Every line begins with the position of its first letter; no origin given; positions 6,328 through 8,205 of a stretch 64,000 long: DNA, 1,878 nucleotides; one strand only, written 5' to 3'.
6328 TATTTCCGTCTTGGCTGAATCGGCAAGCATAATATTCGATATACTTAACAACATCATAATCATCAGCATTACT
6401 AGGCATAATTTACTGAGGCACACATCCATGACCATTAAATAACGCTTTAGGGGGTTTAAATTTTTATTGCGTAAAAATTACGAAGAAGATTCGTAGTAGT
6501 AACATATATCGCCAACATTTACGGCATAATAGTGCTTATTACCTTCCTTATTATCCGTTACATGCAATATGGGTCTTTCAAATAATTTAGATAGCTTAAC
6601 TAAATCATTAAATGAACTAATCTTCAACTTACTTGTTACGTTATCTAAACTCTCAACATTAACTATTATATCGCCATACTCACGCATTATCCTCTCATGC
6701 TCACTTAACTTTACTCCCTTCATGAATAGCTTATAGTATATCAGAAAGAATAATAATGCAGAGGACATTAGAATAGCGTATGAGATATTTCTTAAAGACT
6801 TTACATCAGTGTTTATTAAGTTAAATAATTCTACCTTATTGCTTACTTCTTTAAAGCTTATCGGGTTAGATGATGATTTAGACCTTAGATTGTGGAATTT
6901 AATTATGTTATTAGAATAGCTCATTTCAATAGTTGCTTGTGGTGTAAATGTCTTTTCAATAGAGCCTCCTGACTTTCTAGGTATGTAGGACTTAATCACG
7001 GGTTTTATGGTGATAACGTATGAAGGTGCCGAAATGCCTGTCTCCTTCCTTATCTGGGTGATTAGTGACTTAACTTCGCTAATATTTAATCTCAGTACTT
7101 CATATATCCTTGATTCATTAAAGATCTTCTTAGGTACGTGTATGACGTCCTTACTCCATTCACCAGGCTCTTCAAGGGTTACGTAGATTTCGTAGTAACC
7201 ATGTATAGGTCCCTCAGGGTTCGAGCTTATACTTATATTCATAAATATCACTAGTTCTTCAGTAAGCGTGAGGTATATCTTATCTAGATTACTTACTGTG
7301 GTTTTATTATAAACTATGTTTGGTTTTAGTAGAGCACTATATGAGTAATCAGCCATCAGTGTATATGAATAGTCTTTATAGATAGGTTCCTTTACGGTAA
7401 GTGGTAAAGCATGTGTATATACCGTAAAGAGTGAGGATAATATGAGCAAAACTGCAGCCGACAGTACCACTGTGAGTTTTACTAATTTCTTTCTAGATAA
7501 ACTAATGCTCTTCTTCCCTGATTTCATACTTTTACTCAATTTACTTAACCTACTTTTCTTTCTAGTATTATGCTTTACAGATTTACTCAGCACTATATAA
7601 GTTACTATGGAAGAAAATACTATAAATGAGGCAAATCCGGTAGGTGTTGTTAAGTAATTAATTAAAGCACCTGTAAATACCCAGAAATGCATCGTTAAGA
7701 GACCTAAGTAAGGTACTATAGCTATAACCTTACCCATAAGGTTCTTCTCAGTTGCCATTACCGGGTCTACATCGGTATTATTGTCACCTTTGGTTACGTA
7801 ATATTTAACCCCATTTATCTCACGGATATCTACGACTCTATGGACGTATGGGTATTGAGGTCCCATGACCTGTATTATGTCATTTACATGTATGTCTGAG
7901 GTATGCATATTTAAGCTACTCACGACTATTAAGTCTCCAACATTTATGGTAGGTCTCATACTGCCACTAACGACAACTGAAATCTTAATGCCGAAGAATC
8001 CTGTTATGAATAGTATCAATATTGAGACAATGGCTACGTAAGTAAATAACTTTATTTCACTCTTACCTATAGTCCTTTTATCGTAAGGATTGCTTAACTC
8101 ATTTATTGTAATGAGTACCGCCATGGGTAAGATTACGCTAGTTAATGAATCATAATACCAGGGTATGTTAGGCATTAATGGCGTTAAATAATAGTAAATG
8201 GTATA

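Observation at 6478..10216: Putative TasA/AbpA-type surface-fibre module: two tandem SipW-substrate-like paralogues plus a dedicated signal peptidase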

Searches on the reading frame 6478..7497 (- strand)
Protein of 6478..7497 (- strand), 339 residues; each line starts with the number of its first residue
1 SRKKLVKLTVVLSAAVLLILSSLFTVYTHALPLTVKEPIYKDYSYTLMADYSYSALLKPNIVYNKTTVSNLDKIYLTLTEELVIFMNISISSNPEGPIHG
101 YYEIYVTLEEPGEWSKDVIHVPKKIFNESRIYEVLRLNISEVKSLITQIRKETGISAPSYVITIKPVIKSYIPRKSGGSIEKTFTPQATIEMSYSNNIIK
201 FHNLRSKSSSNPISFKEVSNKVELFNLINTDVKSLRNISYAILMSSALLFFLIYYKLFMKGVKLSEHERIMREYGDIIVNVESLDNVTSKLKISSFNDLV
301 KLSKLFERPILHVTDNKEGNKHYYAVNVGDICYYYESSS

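Call 51: search_protein_families(library=pfam, proteins=[window:6478-7497:-], max_evalue=1)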
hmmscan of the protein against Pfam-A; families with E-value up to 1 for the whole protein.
window:6478-7497:- (339 aa): 1 family
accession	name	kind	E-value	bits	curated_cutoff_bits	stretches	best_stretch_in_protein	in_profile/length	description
PF17231.7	DUF5305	-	3.1e-12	46.8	29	1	131-335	21-217/217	Family of unknown function (DUF5305)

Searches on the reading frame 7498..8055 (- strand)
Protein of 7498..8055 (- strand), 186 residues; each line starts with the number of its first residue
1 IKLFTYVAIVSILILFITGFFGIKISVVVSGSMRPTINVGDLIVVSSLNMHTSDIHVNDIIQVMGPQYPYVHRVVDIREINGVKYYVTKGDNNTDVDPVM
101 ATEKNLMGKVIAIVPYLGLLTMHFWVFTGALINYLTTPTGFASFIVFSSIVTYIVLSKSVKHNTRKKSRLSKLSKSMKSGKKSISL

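Call 50: search_solved_structures(query=window:7498-8055:-, max_evalue=1, show_alignments=2)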
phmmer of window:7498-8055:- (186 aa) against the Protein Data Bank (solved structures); distinct sequences matched with E-value up to 1: 4.
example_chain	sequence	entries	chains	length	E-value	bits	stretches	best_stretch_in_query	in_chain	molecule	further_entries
7p2p_A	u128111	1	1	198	1.3e-10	44.7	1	15-122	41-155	Signal peptidase complex catalytic subunit SEC11A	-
9rjb_A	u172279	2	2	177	2.5e-10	43.9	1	15-122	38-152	Signal peptidase complex catalytic subunit SEC11A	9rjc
7p2q_A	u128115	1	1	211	5.8e-10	42.7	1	16-122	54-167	Signal peptidase complex catalytic subunit SEC11C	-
4nv4_A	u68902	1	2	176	0.08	16.2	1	27-78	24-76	Signal peptidase I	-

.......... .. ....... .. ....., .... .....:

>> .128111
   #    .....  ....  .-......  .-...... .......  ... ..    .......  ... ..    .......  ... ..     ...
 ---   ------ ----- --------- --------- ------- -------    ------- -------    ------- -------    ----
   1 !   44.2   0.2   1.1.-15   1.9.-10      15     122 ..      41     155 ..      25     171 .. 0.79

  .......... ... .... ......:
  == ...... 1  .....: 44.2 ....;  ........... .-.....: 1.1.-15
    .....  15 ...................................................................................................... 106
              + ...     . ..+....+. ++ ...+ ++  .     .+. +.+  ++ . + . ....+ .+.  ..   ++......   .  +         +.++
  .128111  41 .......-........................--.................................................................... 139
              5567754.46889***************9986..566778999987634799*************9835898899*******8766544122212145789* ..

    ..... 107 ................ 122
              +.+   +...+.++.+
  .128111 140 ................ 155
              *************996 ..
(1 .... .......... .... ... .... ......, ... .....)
